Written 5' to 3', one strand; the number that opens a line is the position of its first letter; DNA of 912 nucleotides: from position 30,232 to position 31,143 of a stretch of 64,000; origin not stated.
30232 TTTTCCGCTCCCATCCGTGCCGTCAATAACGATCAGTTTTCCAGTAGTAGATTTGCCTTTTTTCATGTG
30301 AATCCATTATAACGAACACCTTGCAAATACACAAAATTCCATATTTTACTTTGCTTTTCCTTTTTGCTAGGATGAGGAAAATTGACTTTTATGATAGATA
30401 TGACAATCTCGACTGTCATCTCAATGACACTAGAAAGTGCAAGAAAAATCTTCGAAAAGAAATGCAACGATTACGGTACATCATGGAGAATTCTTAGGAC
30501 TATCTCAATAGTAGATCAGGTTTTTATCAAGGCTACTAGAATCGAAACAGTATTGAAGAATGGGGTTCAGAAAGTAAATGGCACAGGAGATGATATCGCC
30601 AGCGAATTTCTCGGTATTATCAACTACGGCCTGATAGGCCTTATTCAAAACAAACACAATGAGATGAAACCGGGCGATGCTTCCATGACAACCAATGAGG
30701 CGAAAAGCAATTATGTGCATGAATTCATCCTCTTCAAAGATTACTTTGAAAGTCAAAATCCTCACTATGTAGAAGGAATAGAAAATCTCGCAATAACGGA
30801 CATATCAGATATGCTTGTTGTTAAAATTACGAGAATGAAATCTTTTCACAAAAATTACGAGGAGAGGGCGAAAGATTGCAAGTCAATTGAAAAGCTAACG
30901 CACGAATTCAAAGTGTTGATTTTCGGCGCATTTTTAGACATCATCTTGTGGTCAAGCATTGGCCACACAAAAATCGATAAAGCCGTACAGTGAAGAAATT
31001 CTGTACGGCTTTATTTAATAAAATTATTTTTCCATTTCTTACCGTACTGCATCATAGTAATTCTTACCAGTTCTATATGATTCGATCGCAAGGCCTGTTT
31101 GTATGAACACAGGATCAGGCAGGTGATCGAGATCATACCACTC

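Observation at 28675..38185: Clustered thymidylate pathway (dut, tmk, glyA, thyX, folA, dcd) interleaved with NUDIX hydrolases, a small kinase and a PaaX-like regulator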

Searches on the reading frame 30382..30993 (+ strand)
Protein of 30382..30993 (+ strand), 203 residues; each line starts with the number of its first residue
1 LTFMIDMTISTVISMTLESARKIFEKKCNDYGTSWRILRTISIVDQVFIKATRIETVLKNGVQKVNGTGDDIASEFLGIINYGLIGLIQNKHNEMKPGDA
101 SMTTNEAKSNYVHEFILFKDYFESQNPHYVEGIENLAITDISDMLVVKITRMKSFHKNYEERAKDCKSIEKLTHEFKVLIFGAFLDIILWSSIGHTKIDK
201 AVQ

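Call 3: search_protein_families(library=pfam, proteins=[window:30382-30993:+], max_evalue=0.01)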
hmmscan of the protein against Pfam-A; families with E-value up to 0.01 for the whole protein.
window:30382-30993:+ (203 aa): 1 family
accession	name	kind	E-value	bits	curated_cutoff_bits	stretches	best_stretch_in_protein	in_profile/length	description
PF07659.16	DUF1599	-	1.2e-24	86.8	25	1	27-89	1-60/61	Nucleotide modification associated domain 1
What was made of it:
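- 30424..30993 (+): DUF1599 protein ('nucleotide modification associated domain 1'); two internal repeats, all-helical. PF07659 E 1e-24 (call 3).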

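Call 5: search_protein_families(library=ncbifam, proteins=[window:30382-30993:+], max_evalue=0.01)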
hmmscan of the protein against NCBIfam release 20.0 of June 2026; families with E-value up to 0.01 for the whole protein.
window:30382-30993:+ (203 aa): 0 families

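Call 18: search_solved_structures(query=window:30382-30993:+, max_evalue=1, show_alignments=2)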
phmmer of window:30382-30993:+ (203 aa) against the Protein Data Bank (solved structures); distinct sequences matched with E-value up to 1: 0.

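Call 20: find_homologous_proteins(query=window:30382-30993:+, max_evalue=0.001)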
Query window:30382-30993:+ (203 aa): 233 proteins with E <= 0.001 among 286 candidates; the best 120 are listed.
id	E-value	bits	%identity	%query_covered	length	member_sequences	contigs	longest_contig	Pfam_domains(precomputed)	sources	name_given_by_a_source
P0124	2.9e-120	417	100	93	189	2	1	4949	PF07659.17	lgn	-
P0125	1.8e-52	196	55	95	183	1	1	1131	PF07659.17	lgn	-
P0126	1.9e-42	163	46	96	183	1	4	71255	PF07659.17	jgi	jgi:hypothetical protein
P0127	7.1e-37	145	48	70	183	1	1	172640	PF07659.17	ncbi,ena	-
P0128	3.7e-34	136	44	70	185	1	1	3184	PF07659.17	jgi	jgi:hypothetical protein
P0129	7.4e-34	135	46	70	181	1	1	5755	PF07659.17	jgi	jgi:hypothetical protein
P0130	1.1e-32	131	45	70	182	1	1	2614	PF07659.17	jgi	jgi:hypothetical protein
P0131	1.9e-32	131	44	67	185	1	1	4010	PF07659.17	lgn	-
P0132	6.3e-32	129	47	70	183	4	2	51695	PF07659.17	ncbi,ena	-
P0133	9.0e-32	128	47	70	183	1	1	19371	PF07659.17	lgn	-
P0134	1.9e-31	127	46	70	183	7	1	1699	PF07659.17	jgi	jgi:hypothetical protein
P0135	2.6e-31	127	47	68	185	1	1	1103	PF07659.17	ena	-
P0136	2.8e-31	127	46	68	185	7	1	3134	PF07659.17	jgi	jgi:hypothetical protein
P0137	8.1e-31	125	43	69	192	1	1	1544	PF07659.17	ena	-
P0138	8.1e-31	125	38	78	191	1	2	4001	PF07659.17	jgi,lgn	jgi:hypothetical protein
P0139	8.7e-31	125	45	70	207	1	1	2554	PF07659.17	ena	-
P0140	9.0e-31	125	39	75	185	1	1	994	PF07659.17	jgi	jgi:hypothetical protein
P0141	1.2e-30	125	43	70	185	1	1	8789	PF07659.17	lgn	-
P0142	1.3e-30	125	39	78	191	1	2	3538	PF07659.17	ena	-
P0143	1.4e-30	124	43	69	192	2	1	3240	PF07659.17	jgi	jgi:hypothetical protein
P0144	1.5e-30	124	42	75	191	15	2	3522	PF07659.17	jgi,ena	-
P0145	2.6e-30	124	41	70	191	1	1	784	PF07659.17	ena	-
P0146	2.8e-30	123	38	78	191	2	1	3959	PF07659.17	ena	-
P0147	3.5e-30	123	45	67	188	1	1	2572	PF07659.17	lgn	-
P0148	3.7e-30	123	38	78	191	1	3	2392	PF07659.17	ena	-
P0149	4.1e-30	123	40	87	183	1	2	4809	PF07659.17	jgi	jgi:hypothetical protein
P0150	4.2e-30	123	45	68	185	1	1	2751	PF07659.17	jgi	jgi:hypothetical protein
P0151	5.7e-30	122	40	75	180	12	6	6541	PF07659.17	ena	-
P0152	7.7e-30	122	43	70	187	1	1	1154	PF07659.17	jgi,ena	-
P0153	7.7e-30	122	43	70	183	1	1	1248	PF07659.17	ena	-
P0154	7.8e-30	122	41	75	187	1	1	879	PF07659.17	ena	-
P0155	8.1e-30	122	43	70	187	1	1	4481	PF07659.17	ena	-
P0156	8.4e-30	122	43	70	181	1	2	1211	PF07659.17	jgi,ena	-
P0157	8.7e-30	122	44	71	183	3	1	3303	PF07659.17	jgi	jgi:hypothetical protein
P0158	1.1e-29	122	42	75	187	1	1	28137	PF07659.17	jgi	jgi:hypothetical protein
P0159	1.2e-29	121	42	69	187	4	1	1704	PF07659.17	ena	-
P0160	1.2e-29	121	40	70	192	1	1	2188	PF07659.17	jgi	-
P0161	1.6e-29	121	40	75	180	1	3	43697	PF07659.17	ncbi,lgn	-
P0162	1.8e-29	121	43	70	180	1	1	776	PF07659.17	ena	-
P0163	2.0e-29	121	38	77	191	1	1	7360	PF07659.17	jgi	jgi:hypothetical protein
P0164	2.3e-29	120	38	76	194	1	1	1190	PF07659.17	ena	-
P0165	2.5e-29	120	44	70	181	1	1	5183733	PF07659.17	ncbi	-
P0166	2.5e-29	120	44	70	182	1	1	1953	PF07659.17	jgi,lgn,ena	jgi:hypothetical protein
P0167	2.6e-29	120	41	69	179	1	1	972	PF07659.17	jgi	-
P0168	3.0e-29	120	43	70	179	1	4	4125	PF07659.17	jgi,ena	-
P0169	3.1e-29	120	44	70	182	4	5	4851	PF07659.17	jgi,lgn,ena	jgi:hypothetical protein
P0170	3.2e-29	120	41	69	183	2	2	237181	PF07659.17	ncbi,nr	ncbi:MAG: DUF1599 domain-containing protein [Bacteroidetes bacterium]|nr:DUF1599 domain-containing p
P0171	3.2e-29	120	46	67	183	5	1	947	PF07659.17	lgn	-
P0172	3.2e-29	120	43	70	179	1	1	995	PF07659.17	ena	-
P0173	3.3e-29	120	43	70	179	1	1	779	PF07659.17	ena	-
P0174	3.6e-29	120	39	70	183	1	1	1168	PF07659.17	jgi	jgi:hypothetical protein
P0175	3.8e-29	120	43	70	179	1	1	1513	PF07659.17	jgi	-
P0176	4.1e-29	120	43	70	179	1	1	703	PF07659.17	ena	-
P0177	4.2e-29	120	41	70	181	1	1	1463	PF07659.17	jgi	jgi:hypothetical protein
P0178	4.3e-29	120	42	70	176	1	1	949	PF07659.17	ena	-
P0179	4.9e-29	119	43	70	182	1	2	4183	PF07659.17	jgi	-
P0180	4.9e-29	119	43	70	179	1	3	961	PF07659.17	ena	-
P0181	4.9e-29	119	41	70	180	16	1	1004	PF07659.17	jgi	jgi:hypothetical protein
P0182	5.3e-29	119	43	70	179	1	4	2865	PF07659.17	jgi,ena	-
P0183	6.7e-29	119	41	70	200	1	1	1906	PF07659.17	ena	-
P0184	7.2e-29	119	41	70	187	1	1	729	PF07659.17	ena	-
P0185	7.4e-29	119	42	70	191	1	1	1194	PF07659.17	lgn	-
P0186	7.6e-29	119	43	69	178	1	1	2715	PF07659.17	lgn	-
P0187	7.7e-29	119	42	70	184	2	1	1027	PF07659.17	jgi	jgi:hypothetical protein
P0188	8.1e-29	119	38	76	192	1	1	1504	PF07659.17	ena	-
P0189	8.2e-29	119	42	70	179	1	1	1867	PF07659.17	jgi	-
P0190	8.9e-29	119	41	75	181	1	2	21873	PF07659.17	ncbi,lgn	-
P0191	9.0e-29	119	41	70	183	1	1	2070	PF07659.17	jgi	jgi:hypothetical protein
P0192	1.0e-28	118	43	70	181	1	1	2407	PF07659.17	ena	-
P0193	1.1e-28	118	41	70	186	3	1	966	PF07659.17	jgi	jgi:hypothetical protein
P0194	1.1e-28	118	42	70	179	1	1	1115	PF07659.17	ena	-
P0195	1.1e-28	118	43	70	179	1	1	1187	PF07659.17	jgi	-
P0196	1.1e-28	118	43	70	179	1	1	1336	PF07659.17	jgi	-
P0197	1.2e-28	118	43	69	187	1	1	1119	PF07659.17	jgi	jgi:hypothetical protein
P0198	1.2e-28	118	45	68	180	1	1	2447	PF07659.17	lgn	-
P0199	1.2e-28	118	43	70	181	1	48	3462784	PF07659.17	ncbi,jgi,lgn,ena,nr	ncbi:MAG TPA: DUF1599 domain-containing protein [Panacibacter sp.]|nr:DUF1599 domain-containing prot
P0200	1.3e-28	118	43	70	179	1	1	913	PF07659.17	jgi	-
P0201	1.4e-28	118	44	70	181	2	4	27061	PF07659.17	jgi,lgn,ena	-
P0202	1.4e-28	118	43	70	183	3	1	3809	PF07659.17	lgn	-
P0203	1.5e-28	118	42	70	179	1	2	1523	PF07659.17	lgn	-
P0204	1.6e-28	118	41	70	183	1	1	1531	PF07659.17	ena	-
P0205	1.7e-28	118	43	70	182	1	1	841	PF07659.17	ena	-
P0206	1.8e-28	118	39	70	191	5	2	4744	PF07659.17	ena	-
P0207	1.9e-28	117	39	70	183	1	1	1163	PF07659.17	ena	-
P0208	2.1e-28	117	41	70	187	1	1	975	PF07659.17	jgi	-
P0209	2.3e-28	117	41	75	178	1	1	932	PF07659.17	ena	-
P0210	2.4e-28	117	42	68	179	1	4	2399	PF07659.17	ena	-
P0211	2.5e-28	117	39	70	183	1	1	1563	PF07659.17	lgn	-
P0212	2.9e-28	117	43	69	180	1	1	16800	PF07659.17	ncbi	-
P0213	3.0e-28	117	41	68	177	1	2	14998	PF07659.17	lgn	-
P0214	3.0e-28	117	42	70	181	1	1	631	PF07659.17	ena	-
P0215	3.1e-28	117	43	68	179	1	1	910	PF07659.17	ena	-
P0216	3.2e-28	117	43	70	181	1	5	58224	PF07659.17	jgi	jgi:hypothetical protein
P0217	3.5e-28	117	42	69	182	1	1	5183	PF07659.17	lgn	-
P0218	3.6e-28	117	41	70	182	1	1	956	PF07659.17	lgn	-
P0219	3.8e-28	117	43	70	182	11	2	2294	PF07659.17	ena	-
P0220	3.8e-28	117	38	75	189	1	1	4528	PF07659.17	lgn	-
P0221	4.1e-28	116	43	70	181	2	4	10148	PF07659.17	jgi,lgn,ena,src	jgi:Nucleotide modification associated domain 1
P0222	4.4e-28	116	39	75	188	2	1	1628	PF07659.17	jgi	jgi:predicted nucleotide modification protein, DUF1599 family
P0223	4.6e-28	116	44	70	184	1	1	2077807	PF07659.17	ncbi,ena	-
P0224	4.7e-28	116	40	70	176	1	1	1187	PF07659.17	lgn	-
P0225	5.0e-28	116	41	75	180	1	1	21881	PF07659.17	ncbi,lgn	-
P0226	5.4e-28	116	39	70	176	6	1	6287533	PF07659.17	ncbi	-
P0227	5.5e-28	116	42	68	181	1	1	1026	PF07659.17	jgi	jgi:hypothetical protein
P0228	5.5e-28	116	42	70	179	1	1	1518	PF07659.17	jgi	-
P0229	5.7e-28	116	43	70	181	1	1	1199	PF07659.17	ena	-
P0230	5.7e-28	116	40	70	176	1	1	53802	PF07659.17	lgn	-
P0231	5.8e-28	116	42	70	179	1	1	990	PF07659.17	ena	-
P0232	6.0e-28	116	41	70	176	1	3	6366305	PF07659.17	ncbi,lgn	-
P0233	6.5e-28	116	43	70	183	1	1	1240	PF07659.17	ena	-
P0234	6.9e-28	116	42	68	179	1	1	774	PF07659.17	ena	-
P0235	8.1e-28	115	41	70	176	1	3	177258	PF07659.17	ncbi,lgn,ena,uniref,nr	ncbi:DUF1599 domain-containing protein [Chitinophaga deserti]|uniref:DUF1599 domain-containing prote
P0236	8.4e-28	115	40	70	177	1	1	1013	PF07659.17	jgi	-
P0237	9.0e-28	115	42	70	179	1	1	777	PF07659.17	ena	-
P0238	9.2e-28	115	39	73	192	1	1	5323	PF07659.17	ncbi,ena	-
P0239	1.0e-27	115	42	70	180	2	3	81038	PF07659.17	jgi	jgi:hypothetical protein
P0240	1.2e-27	115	41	70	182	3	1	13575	PF07659.17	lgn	-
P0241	1.3e-27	115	40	71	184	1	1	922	PF07659.17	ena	-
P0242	1.3e-27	115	41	70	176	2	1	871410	PF07659.17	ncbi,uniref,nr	ncbi:DUF1599 domain-containing protein [Chitinophaga rhizosphaerae]|uniref:DUF1599 domain-containing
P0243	1.3e-27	115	38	68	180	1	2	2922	PF07659.17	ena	-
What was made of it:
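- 30424..30993 (+): The called 189-aa form is P0124 (call 20).
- Checked: The ORF at 30382/30391-30993 is a DUF1599 protein (PF07659, E 1e-24), with a likely start at 30424 (call 20).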

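Call 22: find_encoding_contigs(protein=P0235, flank=6000, max_places=2)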
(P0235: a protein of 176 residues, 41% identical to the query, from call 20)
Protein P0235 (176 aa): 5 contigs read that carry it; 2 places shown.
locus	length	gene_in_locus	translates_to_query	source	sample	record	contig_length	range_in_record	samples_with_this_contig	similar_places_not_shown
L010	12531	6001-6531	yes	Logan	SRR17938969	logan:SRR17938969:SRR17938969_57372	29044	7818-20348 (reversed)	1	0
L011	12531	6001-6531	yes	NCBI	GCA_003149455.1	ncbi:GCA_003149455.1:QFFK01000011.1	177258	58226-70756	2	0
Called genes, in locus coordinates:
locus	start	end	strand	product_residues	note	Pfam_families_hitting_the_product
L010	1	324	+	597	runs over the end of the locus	PF00009:GTP_EFTU, PF03144:GTP_EFTU_D2, PF22042:EF-G_D2 (weak), PF00679:EFG_C, PF06421:LepA_C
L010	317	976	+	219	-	PF01902:Diphthami_syn_2_N, PF28410:Diphthami_syn_2_C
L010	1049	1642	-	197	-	PF20221:DUF6580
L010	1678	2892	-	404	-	PF20511:PMI_typeI_cat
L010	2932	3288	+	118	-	PF08378:NERD (weak), PF02021:UPF0102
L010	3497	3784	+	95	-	-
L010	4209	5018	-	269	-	PF19293:CdaA_N, PF02457:DAC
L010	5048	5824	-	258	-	PF00809:Pterin_bind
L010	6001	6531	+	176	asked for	PF07659:DUF1599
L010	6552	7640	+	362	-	PF07291:MauE, PF07681:DoxX (weak)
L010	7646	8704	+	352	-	PF19300:BPD_transp_1_N, PF00528:BPD_transp_1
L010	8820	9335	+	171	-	PF07638:Sigma70_ECF (weak), PF04542:Sigma70_r2, PF08281:Sigma70_r4_2, PF04545:Sigma70_r4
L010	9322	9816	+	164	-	-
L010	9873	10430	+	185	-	PF14060:DUF4252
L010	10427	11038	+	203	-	PF14060:DUF4252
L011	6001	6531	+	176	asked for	PF07659:DUF1599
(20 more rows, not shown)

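Call 23: find_encoding_contigs(protein=P0127, flank=8000, max_places=2)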
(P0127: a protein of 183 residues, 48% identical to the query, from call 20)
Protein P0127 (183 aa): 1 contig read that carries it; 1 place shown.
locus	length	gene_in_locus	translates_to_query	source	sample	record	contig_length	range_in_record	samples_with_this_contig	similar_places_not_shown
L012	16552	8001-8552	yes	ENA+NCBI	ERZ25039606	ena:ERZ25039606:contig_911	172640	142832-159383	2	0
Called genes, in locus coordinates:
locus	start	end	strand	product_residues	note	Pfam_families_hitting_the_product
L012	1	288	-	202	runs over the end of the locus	PF08645:PNK3P, PF00702:Hydrolase, PF13419:HAD_2 (weak), PF13242:Hydrolase_like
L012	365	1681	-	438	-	PF13439:Glyco_transf_4, PF13579:Glyco_trans_4_4, PF20706:GT4-conflict, PF00534:Glycos_transf_1, PF13692:Glyco_trans_1_4, PF13524:Glyco_trans_1_2 (weak)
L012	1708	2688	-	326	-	PF13524:Glyco_trans_1_2 (weak), PF13692:Glyco_trans_1_4, PF00534:Glycos_transf_1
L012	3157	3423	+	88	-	-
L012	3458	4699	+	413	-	PF07690:MFS_1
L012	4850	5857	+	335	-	PF01368:DHH, PF02272:DHHA1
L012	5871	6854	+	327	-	PF00254:FKBP_C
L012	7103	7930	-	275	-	PF00809:Pterin_bind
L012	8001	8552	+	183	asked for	PF07659:DUF1599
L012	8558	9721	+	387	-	PF07291:MauE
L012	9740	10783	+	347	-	PF19300:BPD_transp_1_N, PF00528:BPD_transp_1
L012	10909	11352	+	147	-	PF00571:CBS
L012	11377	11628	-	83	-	PF05258:DciA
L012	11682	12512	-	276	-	PF01256:Carb_kinase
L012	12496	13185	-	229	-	PF03853:YjeF_N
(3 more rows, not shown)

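Call 33: predict_structure(alignment_id=A1)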
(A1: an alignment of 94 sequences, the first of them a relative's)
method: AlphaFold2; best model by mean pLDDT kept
length: 189 residues; sequences in the alignment: 94
mean_pLDDT: 78.8   pTM: 0.80
mean pLDDT of the five models: 78.8, 78.3, 67.9, 66.1, 59.3
residues with pLDDT >= 90: 22; 70-90: 127; 50-70: 31; < 50: 9
segments of 3 or more residues with pLDDT < 50: 51-53, 82-84
pLDDT, mean of each block of 10 residues (from residue 1): 87 80 61 89 76 64 91 74 60 87 87 77 88 88 75 62 80 90 82
secondary structure, 60 per line:
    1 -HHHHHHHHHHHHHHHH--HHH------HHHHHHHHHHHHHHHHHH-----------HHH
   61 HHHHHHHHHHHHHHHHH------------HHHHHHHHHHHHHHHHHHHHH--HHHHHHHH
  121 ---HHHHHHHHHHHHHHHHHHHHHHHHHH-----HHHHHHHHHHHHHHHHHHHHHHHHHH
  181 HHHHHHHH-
elements in order: H2-17 H29-46 H58-77 H90-110 H113-120 H124-149 H155-188

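Call 38: fold_search(model_id=the predicted structure, library=pdb)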
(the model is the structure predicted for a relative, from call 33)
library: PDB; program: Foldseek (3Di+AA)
matches with E <= 10: 436; with E <= 0.001: 0
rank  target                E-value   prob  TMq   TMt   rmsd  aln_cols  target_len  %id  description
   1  2xra_A                3.1e-01  0.38  0.26  0.25  19.1       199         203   12  crystal structure of the HK20 Fab in complex with a gp41 mimetic 5- Helix (released 2010-12-15)
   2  6egc                  3.4e-01  0.69  0.28  0.35  16.3       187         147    9  Single-chain version of 2L4HC2_23 (PDB 5J0K) (released 2019-05-29)
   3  8gl3                  4.1e-01  0.35  0.24  0.24  19.1       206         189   12  De novo design of monomeric helical bundles for pH-controlled membrane lysis (released 2023-09-06)
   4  6e6a_A                4.3e-01  0.66  0.33  0.37  17.1       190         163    9  Triclinic crystal form of IncA G144A point mutant (released 2019-07-10)
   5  9crw_D                4.5e-01  0.20  0.24  0.20  24.3       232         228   13  Crystal structure of the Candida albicans kinesin-8 proximal tail domain (released 2024-09-04)
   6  8d82_D                4.8e-01  0.25  0.25  0.28  19.4       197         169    8  Cryo-EM structure of human IL-6 signaling complex in detergent: model containing full extracellular domains (released 2023-03-29)
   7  6ylg_b                4.8e-01  0.18  0.21  0.08  18.9       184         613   10  Rix1-Rea1 pre-60S particle - 60S core, body 1 (rigid body refinement) (released 2020-07-29)
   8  4v7f_o                5.0e-01  0.30  0.24  0.15  19.1       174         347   10  Arx1 pre-60S particle. (released 2014-07-09)
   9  2v0o_B                5.0e-01  0.14  0.19  0.14  29.9       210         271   10  FCHO2 F-BAR domain (released 2007-06-26)
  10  7ohu_b                6.3e-01  0.18  0.22  0.12  18.1       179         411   13  Nog1-TAP associated immature ribosomal particles from S. cerevisiae after rpL2 expression shut down, population B (released 2021-11-03)
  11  8s2f_BBB              7.0e-01  0.20  0.22  0.23  25.0       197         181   14  Crystal structure of Borrelia burgdorferi paralogous family 12 outer surface protein BBH37 (released 2025-03-05)
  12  8fkr_SR               7.0e-01  0.18  0.22  0.12  18.7       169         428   13  Human nucleolar pre-60S ribosomal subunit (State B1) (released 2023-07-12)
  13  9k49_B                7.3e-01  0.16  0.24  0.21  23.3       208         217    8  Cryo-EM structure of inner membrane TolQRA complex in CYMAL-6-Neopentyl Glycol detergent micelles (released 2025-07-09)
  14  5qpj                  7.7e-01  0.25  0.27  0.17  13.5       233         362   10  PanDDA analysis group deposition -- Crystal Structure of T. cruzi FPPS in complex with FMOPL000465a (released 2020-04-29)
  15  5mx5_B                8.8e-01  0.18  0.26  0.24  20.9       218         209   10  Mouse PA28alpha-beta (released 2017-09-13)
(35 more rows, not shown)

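Call 39: search_solved_structures(query=A1, max_evalue=10, show_alignments=3)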
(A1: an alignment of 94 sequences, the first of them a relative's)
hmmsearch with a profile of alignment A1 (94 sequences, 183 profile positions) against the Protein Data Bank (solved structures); distinct sequences matched with E-value up to 10: 1.
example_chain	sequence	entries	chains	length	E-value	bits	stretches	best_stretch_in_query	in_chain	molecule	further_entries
8gqz_A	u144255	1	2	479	0.51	13.5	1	116-158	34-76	Citrate synthase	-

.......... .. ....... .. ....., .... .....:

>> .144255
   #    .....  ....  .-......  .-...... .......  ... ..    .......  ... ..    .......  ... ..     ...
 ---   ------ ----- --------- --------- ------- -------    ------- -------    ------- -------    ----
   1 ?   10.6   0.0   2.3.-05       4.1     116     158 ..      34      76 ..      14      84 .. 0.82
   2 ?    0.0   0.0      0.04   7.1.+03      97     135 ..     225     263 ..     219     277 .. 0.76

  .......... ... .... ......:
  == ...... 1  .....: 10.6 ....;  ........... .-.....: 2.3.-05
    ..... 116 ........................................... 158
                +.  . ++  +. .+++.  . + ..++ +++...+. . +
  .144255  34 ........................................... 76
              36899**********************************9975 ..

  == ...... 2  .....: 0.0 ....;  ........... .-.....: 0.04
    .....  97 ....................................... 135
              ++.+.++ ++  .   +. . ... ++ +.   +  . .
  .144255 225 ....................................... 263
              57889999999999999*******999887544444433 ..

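Call 67: search_protein_families(library=phrogs, proteins=[P0124], max_evalue=0.001)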
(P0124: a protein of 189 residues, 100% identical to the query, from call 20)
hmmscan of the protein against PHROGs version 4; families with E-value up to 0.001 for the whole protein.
P0124 (189 aa): 1 family
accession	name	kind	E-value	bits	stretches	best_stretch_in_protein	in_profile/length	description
phrog_1485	-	unknown function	0.0004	20.9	1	3-95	26-121/238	-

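Call 68: fold_search(model_id=the predicted structure, library=viral)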
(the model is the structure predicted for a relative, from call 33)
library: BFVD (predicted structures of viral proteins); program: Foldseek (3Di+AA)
matches with E <= 10: 312; with E <= 0.001: 0
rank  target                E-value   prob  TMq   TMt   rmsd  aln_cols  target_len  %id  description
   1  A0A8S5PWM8            1.3e-03  1.00  0.67  0.56   4.6       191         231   14  Nucleotide modification associated domain 1 [Siphoviridae sp. ct9GL2]
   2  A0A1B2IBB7            2.1e-01  0.91  0.39  0.34   8.4       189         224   13  (no name in the UniProt tables at hand)
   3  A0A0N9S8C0            3.0e-01  0.44  0.25  0.28  10.7       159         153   14  (no name in the UniProt tables at hand)
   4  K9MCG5                5.1e-01  0.35  0.27  0.26  20.6       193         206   12  (no name in the UniProt tables at hand)
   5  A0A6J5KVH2            6.4e-01  0.16  0.18  0.23  17.7       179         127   12  Lipoprotein [uncultured Caudovirales phage]
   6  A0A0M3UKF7            6.4e-01  0.09  0.19  0.15  20.6       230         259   10  Uncharacterized protein [Mycobacterium phage Archie]
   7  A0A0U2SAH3            6.7e-01  0.13  0.19  0.17  18.4       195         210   11  Uncharacterized protein [Pseudomonas phage SM1]
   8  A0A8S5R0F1            7.4e-01  0.09  0.17  0.13  21.4       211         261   13  Uncharacterized protein (Fragment) [Myoviridae sp. ctxjh1]
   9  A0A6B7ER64            8.5e-01  0.12  0.21  0.20  18.9       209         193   11  (no name in the UniProt tables at hand)
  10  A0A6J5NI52            8.9e-01  0.47  0.33  0.38  12.9       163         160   10  Uncharacterized protein [uncultured Caudovirales phage]
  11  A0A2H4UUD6            8.9e-01  0.41  0.33  0.35   8.9       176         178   11  Uncharacterized protein [Bodo saltans virus]
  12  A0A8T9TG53            8.9e-01  0.30  0.33  0.13  31.8       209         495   13  (no name in the UniProt tables at hand)
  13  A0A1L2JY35            9.8e-01  0.28  0.29  0.33  18.4       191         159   10  Uncharacterized protein [Aeribacillus phage AP45]
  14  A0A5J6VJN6            1.1e+00  0.15  0.26  0.24  19.7       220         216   10  Uncharacterized protein [Megaviridae environmental sample]
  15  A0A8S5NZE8            1.2e+00  0.38  0.43  0.33   9.9       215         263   10  NTP-PPase-like protein [Myoviridae sp. ctLnO19]
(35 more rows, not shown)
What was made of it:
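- DUF1599 carries the Pfam name 'nucleotide modification associated domain 1' (call 3), and a phage protein with that name is the best viral fold match (E 1.3e-3, call 68).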
